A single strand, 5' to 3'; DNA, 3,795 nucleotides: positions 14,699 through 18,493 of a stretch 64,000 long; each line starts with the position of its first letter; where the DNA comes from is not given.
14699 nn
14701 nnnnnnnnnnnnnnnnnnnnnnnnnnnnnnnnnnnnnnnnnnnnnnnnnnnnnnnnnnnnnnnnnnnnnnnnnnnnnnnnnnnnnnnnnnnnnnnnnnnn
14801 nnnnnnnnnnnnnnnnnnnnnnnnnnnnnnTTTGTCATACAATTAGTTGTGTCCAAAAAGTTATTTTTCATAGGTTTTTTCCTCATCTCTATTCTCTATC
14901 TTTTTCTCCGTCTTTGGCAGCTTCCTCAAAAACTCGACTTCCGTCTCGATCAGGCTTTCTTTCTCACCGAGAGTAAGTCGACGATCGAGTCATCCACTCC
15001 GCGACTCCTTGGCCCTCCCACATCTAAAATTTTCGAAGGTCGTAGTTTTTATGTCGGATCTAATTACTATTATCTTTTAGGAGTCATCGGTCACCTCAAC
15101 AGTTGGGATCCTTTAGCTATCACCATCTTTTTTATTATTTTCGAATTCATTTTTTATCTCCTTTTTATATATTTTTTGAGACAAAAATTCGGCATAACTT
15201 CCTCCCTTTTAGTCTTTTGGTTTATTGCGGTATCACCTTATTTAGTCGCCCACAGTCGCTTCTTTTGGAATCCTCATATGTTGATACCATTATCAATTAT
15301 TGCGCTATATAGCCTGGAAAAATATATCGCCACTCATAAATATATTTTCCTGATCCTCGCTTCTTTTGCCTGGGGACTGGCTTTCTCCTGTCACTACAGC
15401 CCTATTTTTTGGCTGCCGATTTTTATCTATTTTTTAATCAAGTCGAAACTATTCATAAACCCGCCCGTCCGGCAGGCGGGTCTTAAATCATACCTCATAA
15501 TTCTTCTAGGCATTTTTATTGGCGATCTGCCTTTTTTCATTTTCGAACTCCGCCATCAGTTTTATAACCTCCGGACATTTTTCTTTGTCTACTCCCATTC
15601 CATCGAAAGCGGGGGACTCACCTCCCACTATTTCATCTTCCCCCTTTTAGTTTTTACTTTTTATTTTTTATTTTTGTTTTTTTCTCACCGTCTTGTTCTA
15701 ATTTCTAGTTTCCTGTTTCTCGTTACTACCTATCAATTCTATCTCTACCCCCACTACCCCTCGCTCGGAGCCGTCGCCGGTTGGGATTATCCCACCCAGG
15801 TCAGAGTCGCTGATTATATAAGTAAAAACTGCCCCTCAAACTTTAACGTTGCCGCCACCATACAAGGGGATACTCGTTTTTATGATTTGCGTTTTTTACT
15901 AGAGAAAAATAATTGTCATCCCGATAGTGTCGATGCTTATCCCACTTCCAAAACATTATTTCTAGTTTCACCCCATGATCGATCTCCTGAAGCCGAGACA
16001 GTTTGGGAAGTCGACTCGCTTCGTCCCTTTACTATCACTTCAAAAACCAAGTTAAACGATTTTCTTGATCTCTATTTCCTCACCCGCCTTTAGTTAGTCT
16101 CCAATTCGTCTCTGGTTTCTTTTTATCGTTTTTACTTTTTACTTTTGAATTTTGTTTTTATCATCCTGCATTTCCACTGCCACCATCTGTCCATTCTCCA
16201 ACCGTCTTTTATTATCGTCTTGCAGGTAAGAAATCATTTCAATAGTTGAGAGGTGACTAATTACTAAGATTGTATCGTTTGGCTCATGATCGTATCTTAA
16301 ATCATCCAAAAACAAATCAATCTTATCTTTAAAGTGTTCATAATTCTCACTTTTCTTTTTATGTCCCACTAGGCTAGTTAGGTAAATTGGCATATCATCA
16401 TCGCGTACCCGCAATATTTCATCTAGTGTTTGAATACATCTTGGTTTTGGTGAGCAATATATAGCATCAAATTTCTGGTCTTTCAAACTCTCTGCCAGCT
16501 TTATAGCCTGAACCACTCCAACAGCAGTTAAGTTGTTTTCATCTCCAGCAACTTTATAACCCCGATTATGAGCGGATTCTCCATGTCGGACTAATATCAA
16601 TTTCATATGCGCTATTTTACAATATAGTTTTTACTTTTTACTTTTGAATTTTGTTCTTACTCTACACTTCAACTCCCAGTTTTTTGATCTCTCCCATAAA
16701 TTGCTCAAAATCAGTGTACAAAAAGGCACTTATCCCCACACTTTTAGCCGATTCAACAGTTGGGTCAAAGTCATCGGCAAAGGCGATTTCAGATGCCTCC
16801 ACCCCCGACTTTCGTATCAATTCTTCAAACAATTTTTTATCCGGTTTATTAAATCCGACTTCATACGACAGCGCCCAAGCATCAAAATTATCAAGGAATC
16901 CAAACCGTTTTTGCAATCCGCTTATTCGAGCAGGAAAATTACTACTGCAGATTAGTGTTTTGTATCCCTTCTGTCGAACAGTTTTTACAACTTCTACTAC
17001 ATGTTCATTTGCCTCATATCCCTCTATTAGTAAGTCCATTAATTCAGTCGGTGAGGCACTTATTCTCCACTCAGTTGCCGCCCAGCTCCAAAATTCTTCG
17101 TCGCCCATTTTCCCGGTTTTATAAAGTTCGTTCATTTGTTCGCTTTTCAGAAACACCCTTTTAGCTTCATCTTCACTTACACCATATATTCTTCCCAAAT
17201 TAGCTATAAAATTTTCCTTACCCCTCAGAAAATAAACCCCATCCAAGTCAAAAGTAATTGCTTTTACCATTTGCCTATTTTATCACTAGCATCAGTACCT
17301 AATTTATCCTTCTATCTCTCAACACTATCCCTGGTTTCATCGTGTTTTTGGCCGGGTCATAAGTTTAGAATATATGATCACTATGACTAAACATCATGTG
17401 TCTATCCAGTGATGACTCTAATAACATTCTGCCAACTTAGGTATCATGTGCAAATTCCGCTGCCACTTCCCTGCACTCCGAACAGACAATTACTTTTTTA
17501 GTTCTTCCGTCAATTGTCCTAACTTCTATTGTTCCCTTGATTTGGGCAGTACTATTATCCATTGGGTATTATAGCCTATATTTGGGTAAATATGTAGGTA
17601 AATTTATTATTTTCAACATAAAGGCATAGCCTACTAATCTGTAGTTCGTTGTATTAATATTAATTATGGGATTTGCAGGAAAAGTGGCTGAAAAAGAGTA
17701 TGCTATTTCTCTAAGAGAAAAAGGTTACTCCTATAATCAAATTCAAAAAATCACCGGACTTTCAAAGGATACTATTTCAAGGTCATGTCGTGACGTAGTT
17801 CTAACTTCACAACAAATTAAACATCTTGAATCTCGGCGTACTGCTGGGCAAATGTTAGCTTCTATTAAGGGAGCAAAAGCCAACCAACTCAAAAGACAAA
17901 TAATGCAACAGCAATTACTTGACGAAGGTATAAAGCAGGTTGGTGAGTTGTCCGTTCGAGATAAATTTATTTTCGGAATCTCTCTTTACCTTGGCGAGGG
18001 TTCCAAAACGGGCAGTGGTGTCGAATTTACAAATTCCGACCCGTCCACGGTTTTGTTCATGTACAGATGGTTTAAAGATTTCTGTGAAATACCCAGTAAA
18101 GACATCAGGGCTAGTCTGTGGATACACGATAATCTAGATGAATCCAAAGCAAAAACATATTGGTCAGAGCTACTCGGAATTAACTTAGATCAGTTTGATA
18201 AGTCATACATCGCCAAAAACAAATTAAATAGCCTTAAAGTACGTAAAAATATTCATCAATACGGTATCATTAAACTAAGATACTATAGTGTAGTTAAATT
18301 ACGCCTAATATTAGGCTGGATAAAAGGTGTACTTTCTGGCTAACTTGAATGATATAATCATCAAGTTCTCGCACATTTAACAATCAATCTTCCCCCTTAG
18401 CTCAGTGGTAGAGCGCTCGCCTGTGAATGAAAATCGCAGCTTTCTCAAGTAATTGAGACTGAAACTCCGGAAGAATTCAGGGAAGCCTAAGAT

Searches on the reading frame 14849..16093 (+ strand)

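Call 87: search_protein_families(library=pfam, proteins=[window:14849-16093:+])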
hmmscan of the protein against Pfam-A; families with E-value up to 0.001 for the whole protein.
window:14849-16093:+ (414 aa): 1 family
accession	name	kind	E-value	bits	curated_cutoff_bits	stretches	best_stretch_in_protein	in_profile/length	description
PF13231.12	PMT_2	-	4e-06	27.6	26.1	1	87-205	20-140/160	Dolichyl-phosphate-mannose-protein mannosyltransferase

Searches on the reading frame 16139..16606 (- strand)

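Call 87: search_protein_families(library=pfam, proteins=[window:16139-16606:-])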
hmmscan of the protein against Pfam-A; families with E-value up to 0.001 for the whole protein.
window:16139-16606:- (155 aa): 1 family
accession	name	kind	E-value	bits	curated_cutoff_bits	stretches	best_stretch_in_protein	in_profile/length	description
PF00300.27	His_Phos_1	-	4.4e-20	72.6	21.7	1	3-72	1-69/194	Histidine phosphatase superfamily (branch 1)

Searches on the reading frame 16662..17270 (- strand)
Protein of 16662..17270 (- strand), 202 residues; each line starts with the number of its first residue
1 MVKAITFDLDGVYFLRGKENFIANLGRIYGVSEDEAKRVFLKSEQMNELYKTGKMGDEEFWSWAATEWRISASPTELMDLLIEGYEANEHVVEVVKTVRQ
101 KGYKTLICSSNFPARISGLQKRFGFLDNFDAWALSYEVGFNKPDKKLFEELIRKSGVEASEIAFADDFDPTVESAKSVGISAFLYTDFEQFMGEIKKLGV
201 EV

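Call 87: search_protein_families(library=pfam, proteins=[window:16662-17270:-])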
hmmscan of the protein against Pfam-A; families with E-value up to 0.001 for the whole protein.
window:16662-17270:- (202 aa): 2 families
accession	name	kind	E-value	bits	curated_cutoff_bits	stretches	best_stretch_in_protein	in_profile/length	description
PF00702.32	Hydrolase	-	2.1e-16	61.3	26.4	1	2-179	1-191/191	haloacid dehalogenase-like hydrolase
PF13419.12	HAD_2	-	2.7e-10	41.1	23.8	1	83-183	76-176/178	Haloacid dehalogenase-like hydrolase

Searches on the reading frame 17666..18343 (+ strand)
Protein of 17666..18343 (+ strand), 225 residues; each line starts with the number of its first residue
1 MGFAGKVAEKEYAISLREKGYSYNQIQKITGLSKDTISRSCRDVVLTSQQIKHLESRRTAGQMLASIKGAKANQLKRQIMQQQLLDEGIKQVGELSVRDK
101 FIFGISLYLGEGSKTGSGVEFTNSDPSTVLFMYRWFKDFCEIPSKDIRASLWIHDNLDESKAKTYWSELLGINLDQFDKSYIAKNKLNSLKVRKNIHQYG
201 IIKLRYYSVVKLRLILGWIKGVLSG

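Call 87: search_protein_families(library=pfam, proteins=[window:17666-18343:+])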
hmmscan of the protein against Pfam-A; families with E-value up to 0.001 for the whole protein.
window:17666-18343:+ (225 aa): 1 family
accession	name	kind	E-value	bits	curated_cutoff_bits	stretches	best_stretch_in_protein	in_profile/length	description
PF02796.21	HTH_7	-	0.00093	19.7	23.8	0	11-37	12-38/45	Helix-turn-helix domain of resolvase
